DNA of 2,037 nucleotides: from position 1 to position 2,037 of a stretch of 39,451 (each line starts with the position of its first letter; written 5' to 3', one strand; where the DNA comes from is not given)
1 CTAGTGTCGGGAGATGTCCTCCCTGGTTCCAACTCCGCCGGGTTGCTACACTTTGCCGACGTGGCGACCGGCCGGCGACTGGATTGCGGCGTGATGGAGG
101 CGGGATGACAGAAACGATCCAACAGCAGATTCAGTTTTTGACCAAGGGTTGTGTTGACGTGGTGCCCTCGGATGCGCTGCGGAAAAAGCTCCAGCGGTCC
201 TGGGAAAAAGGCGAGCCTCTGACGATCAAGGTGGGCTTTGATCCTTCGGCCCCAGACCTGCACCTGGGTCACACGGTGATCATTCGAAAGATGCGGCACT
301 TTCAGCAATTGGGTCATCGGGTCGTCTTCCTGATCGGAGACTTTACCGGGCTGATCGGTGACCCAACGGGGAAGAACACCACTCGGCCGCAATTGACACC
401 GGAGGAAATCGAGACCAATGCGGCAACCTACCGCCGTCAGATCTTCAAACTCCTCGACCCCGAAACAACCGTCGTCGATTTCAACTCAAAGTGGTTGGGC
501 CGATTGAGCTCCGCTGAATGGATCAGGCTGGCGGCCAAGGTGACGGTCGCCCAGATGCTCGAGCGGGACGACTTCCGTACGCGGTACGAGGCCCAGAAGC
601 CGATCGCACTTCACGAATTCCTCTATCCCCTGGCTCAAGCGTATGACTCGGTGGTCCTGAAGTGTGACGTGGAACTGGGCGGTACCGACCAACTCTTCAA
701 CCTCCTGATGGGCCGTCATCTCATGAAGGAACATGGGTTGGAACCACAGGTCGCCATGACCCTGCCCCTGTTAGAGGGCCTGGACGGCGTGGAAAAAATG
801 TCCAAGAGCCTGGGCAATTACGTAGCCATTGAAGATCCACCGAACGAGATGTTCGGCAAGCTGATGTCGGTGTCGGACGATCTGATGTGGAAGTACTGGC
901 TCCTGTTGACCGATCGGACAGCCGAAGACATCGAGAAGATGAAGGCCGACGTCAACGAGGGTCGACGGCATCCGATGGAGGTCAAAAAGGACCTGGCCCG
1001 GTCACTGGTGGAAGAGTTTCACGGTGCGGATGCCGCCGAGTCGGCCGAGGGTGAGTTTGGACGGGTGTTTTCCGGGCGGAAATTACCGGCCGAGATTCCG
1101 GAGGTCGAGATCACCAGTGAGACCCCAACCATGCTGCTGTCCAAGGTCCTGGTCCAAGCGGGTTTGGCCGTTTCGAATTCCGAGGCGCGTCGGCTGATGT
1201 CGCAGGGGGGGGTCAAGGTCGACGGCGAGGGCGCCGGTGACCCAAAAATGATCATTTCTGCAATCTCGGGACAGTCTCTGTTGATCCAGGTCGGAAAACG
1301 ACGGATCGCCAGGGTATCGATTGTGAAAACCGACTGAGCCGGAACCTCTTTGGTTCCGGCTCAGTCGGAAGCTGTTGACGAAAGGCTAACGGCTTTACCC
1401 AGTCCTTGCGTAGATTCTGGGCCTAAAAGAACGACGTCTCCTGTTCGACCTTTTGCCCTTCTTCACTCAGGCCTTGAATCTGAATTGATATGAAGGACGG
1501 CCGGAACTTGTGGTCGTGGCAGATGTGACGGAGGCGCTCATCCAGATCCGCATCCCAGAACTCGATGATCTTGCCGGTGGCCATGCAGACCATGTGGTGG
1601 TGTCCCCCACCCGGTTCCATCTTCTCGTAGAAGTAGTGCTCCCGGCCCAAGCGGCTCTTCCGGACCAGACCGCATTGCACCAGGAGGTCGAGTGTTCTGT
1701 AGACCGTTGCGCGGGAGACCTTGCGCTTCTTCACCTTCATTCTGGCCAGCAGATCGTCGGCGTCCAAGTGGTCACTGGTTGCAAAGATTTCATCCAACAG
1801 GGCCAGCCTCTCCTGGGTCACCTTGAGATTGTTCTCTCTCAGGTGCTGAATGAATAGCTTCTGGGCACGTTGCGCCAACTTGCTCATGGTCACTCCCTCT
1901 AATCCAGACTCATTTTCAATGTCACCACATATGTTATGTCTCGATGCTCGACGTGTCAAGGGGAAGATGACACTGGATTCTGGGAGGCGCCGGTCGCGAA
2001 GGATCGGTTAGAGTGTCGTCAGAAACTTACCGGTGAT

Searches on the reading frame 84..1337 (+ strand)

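Call 68: search_protein_families(library=pfam, proteins=[window:84-1337:+], max_evalue=0.00001)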
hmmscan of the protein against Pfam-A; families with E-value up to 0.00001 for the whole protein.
window:84-1337:+ (417 aa): 3 families
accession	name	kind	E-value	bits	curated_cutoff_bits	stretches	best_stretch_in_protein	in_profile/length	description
PF00579.31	tRNA-synt_1b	-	6.9e-76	255.8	21.1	1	42-329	2-291/292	tRNA synthetases class I (W and Y)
PF01479.30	S4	-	4.6e-09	36.3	22.8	1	352-392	3-43/48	S4 domain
PF22421.1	SYY_C-terminal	-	6.2e-07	29.7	27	1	336-407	7-79/83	Tyrosine--tRNA ligase SYY-like C-terminal domain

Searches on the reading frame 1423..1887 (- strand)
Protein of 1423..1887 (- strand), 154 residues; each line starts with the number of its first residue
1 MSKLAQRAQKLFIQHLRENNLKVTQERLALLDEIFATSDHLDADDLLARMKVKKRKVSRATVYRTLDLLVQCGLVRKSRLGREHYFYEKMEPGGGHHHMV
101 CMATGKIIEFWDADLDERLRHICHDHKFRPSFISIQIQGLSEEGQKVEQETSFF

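Call 3: search_protein_families(library=pfam, proteins=[window:1423-1887:-], max_evalue=1)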
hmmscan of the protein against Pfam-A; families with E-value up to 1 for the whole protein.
window:1423-1887:- (154 aa): 14 families
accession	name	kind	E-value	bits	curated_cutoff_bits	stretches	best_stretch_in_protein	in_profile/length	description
PF01475.25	FUR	-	2.2e-26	92.8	23.1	1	18-136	1-119/121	Ferric uptake regulator family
PF01978.25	TrmB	-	0.00042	20.6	25.6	1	53-88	30-63/68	Sugar-specific transcriptional regulator TrmB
PF03965.22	Penicillinase_R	-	0.0082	16.9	22.6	1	35-88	12-64/115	Penicillinase repressor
PF09339.16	HTH_IclR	-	0.01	16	22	1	57-77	30-50/52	IclR helix-turn-helix domain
PF21248.3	SoFic-like_C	-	0.012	16.3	27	1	52-88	37-73/76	Protein adenylyltransferase SoFic-like, C-terminal domain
PF25213.1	HVO_A0261_N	-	0.012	15.9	35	1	56-78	35-57/86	HVO_A0261 N-terminal domain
PF08100.18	Dimerisation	-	0.012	15.8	25.6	1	27-87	27-81/93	O-methyltransferase dimerisation domain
PF12802.13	MarR_2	-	0.018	15.7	27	1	53-78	28-53/61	MarR family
PF12840.13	HTH_20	-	0.056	13.9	27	1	27-76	6-49/51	Helix-turn-helix domain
PF13730.12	HTH_36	-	0.093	13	25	1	56-75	36-55/55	Helix-turn-helix domain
PF08279.18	HTH_11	-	0.11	12.8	25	1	56-73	26-43/55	HTH domain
PF01047.28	MarR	-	0.11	12.8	24.6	1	54-79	26-51/59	MarR family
PF13565.12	HTH_32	-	0.28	12.2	33.7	1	22-66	28-73/73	Homeodomain-like domain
PF01316.27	Arg_repressor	-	0.33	11.2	27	0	8-29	21-42/70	Arginine repressor, DNA binding domain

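Call 4: search_protein_families(library=ncbifam, proteins=[window:1423-1887:-], max_evalue=1)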
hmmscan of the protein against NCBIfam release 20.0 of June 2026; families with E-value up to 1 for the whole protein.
window:1423-1887:- (154 aa): 18 families
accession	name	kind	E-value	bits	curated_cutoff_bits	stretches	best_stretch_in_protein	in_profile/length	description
NF052545.1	TransRegPerRClab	equivalog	6.8e-16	58.5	180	1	14-115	6-105/138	transcriptional regulator PerR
NF006999.0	PRK09462.1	equivalog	8.8e-16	57.8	146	1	14-151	6-143/148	ferric iron uptake transcriptional regulator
NF051892.1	TransRegFurBacil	equivalog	1e-15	58.1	220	1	13-149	9-148/149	ferric iron uptake transcriptional regulator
NF051891.1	TransRegFurHelico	equivalog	5.2e-15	55.6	200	1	14-127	16-128/148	ferric iron uptake transcriptional regulator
NF045678.1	TransRegIrrA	equivalog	6.2e-12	45.6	150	1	7-111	4-107/138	iron response transcriptional regulator IrrA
NF045677.1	FeRespRegIrr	equivalog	4.7e-11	42.9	170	1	14-110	2-97/127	Fur family transcriptional regulator Irr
NF047406.1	TransRegPerRTherm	equivalog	7.1e-10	39.2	200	1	22-117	5-97/130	manganese-dependent transcriptional regulator PerR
NF047462.1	FUR_perox_PerRA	exception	4.4e-09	36.9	200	1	16-122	12-113/142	peroxide-responsive transcriptional repressor PerRA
NF008646.0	PRK11639.1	equivalog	3.8e-08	33.2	167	1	7-149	12-151/171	zinc uptake transcriptional repressor Zur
NF047461.1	FUR_perox_PerRB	exception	4.8e-07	29.8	250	1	14-109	19-113/143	peroxide-responsive transcriptional repressor PerRB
NF053606.1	Sta1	subfamily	8.2e-05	22.6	80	1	29-89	24-83/100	Sta1 family transcriptional regulator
NF040939.2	trans_reg_lrs14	equivalog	0.00021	21.2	90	1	23-88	19-84/103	Lrs14 family HTH-type transcriptional regulator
NF033788.1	HTH_metalloreg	subfamily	0.00053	19.7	55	1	26-86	12-66/77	metalloregulator ArsR/SmtB family transcription factor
NF038232.1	STM3845_fam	equivalog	0.0076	16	100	1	18-89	175-247/277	retron St85 family effector protein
NF011161.0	PRK14562.1-6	equivalog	0.022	13.9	228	1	10-73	139-201/218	haloacid dehalogenase superfamily protein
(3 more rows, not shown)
